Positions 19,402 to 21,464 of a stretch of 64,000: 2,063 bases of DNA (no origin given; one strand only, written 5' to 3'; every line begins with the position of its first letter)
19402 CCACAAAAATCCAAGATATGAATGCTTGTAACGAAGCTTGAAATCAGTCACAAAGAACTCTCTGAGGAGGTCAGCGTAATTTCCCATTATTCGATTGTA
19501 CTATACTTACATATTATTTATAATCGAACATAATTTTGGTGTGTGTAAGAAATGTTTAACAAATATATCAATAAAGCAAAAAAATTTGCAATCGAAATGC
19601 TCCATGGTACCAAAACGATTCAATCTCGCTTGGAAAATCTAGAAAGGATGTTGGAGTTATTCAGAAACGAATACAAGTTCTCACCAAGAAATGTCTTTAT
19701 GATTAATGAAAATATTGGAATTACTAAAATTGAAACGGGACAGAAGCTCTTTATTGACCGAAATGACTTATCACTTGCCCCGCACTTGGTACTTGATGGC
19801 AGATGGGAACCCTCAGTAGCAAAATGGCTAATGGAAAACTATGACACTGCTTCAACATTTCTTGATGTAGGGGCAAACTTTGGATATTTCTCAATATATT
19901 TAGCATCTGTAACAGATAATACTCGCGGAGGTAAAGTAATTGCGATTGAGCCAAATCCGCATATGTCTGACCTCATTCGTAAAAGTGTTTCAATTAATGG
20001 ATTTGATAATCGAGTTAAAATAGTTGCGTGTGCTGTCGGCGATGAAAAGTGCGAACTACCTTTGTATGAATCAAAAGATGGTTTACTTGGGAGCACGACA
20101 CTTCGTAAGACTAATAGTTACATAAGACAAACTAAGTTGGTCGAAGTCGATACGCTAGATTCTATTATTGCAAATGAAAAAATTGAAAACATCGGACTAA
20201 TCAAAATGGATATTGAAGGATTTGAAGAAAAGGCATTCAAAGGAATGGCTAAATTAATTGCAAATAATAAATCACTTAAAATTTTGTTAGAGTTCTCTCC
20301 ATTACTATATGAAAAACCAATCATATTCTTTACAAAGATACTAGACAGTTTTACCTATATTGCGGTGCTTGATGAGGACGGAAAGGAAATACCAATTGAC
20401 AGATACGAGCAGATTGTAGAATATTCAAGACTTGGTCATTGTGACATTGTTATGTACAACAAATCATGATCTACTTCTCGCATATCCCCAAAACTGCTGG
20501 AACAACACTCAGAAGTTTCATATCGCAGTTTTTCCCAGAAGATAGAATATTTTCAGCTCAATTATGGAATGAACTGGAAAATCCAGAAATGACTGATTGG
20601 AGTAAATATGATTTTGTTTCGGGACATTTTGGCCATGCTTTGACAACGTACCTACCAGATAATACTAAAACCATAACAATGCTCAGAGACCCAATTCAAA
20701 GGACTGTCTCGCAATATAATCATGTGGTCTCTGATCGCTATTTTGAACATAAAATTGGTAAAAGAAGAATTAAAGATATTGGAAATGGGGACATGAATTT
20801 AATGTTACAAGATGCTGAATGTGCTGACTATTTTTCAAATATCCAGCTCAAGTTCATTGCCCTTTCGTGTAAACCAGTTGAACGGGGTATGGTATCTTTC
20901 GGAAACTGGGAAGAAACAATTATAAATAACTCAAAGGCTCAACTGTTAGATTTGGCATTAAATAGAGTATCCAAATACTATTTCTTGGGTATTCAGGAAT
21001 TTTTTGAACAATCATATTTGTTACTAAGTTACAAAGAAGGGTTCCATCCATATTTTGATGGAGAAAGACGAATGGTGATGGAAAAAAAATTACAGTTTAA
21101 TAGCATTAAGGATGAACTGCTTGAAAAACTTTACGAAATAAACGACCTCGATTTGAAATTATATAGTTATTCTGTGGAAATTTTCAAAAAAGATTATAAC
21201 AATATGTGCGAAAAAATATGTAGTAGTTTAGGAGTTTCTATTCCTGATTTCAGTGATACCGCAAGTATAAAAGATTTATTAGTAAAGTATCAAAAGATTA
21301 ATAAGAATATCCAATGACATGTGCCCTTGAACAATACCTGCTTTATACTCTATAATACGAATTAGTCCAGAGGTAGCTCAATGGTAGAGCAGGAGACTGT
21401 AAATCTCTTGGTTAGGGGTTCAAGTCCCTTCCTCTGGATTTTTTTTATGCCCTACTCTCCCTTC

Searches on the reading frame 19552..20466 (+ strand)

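Call 46: search_protein_families(library=pfam, proteins=[window:19552-20466:+], max_evalue=0.001)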
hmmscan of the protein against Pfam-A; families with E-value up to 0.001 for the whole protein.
window:19552-20466:+ (305 aa): 3 families
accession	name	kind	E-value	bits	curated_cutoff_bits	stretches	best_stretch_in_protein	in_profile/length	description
PF05050.19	Methyltransf_21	-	5.2e-19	69.5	22.7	1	105-255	1-155/173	Methyltransferase FkbM domain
PF05575.17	V_cholerae_RfbT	-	6e-09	36.1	27.9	1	82-229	62-207/286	Vibrio cholerae RfbT protein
PF02475.24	TRM5-TYW2_MTfase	-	1.3e-05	25.6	28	1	98-160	35-94/164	TRM5/TYW2 methyltransferase domain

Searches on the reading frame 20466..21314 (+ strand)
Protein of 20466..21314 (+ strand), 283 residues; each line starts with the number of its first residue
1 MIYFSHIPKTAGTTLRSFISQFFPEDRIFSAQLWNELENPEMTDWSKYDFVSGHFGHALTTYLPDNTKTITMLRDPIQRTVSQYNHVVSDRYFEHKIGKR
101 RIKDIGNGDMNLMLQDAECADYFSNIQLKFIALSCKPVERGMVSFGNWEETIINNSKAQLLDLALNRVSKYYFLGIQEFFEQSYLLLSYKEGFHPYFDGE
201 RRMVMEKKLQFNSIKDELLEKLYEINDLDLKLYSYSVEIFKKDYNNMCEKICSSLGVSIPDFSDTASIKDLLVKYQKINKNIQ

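Call 46: search_protein_families(library=pfam, proteins=[window:20466-21314:+], max_evalue=0.001)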
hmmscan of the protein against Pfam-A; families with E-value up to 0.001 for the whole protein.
window:20466-21314:+ (283 aa): 1 family
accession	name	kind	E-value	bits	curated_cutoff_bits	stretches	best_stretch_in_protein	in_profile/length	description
PF03567.20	Sulfotransfer_2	-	2.4e-09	38.2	22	1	2-236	11-252/252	Sulfotransferase family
